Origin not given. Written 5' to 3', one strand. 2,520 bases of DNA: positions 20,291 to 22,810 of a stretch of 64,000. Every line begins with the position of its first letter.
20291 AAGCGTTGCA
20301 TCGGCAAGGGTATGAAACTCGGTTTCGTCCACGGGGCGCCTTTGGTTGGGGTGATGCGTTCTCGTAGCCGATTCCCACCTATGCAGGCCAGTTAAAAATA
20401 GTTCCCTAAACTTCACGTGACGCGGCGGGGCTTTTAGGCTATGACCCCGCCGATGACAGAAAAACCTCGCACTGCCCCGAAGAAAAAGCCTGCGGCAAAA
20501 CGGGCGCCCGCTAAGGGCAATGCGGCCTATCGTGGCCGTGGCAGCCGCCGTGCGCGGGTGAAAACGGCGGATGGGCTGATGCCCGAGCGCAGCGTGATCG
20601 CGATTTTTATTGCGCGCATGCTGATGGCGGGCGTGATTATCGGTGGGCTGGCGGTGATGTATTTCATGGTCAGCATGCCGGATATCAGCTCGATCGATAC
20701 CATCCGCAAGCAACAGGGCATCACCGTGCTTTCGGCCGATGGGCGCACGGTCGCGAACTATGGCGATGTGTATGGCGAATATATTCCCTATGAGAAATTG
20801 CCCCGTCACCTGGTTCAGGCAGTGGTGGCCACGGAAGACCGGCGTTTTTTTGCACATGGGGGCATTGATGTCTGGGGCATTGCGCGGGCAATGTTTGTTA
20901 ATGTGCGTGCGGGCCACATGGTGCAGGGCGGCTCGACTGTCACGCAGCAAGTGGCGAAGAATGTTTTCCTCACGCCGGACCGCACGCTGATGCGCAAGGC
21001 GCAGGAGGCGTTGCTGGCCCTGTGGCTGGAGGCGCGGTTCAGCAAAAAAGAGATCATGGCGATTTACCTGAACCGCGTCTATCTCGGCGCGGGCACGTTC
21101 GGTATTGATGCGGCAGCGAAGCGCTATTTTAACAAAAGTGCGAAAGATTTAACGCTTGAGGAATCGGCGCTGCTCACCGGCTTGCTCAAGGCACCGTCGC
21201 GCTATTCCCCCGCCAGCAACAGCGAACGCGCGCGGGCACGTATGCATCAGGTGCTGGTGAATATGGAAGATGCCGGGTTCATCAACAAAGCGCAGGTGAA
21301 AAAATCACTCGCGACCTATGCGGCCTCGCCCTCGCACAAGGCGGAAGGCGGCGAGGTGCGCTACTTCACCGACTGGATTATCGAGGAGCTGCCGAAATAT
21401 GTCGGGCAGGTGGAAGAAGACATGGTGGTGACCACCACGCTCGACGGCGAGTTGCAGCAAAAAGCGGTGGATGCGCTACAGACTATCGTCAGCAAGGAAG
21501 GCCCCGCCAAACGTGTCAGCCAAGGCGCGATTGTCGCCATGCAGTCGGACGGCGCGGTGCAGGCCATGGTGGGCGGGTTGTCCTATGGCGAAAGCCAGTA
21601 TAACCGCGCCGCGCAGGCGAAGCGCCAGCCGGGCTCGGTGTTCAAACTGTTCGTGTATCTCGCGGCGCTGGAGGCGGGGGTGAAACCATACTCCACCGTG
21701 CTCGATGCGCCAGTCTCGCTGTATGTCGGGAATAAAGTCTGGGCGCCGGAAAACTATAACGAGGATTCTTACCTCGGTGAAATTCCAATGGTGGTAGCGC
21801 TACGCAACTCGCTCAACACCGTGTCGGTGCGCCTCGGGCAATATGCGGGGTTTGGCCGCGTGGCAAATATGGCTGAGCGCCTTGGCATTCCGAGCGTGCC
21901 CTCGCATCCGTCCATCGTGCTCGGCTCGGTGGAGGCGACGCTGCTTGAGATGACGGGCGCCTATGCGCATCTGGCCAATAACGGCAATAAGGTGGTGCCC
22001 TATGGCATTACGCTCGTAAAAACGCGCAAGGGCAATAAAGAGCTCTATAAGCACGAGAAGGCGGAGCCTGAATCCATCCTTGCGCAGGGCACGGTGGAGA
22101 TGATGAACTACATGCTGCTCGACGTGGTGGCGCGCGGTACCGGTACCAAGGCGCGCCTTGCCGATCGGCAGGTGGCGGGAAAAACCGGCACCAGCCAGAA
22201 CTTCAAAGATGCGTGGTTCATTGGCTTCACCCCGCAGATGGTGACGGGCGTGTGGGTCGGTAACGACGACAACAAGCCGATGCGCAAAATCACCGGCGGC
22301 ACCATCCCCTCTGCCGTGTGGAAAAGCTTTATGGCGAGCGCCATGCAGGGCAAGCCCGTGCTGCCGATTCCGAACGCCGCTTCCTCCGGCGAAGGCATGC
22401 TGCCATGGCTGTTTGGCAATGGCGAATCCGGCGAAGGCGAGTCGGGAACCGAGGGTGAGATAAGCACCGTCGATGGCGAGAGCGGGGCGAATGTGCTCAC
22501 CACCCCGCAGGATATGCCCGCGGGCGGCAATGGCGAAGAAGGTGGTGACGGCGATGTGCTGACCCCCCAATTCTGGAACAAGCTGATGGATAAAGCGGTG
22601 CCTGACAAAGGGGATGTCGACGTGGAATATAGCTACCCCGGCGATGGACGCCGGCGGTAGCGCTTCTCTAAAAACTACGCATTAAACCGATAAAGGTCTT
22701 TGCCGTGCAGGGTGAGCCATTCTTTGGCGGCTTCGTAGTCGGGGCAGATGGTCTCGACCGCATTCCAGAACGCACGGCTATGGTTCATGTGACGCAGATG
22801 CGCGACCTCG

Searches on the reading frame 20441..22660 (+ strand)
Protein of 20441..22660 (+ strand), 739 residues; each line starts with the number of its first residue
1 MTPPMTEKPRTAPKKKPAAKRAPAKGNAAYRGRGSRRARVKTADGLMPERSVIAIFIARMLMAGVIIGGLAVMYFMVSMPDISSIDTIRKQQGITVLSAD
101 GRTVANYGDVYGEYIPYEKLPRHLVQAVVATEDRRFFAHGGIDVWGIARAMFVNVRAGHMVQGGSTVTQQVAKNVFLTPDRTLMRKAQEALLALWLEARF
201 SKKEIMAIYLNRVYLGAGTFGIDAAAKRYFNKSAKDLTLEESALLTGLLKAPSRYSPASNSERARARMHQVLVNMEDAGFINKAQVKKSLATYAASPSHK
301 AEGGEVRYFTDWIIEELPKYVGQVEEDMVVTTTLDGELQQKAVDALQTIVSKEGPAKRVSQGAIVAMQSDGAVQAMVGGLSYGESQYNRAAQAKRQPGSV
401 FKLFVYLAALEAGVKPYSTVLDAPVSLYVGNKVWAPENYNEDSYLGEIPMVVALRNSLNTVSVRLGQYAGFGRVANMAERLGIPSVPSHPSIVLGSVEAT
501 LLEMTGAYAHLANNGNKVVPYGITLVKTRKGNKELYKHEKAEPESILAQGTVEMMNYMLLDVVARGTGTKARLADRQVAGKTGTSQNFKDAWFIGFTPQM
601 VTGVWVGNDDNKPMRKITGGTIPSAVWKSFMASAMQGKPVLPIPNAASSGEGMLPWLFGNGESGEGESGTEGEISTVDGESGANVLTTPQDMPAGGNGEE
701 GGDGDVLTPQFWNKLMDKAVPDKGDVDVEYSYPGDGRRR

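Call 68: search_protein_families(library=pfam, proteins=[window:20441-22660:+], max_evalue=0.001)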
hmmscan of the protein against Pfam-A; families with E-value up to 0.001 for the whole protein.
window:20441-22660:+ (739 aa): 2 families
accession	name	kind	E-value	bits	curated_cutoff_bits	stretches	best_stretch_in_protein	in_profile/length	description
PF00912.28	Transgly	-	6.8e-66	221.5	27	1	101-275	2-177/178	Transglycosylase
PF00905.27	Transpeptidase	-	2.1e-32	113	22.1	1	362-599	1-267/299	Penicillin binding protein transpeptidase domain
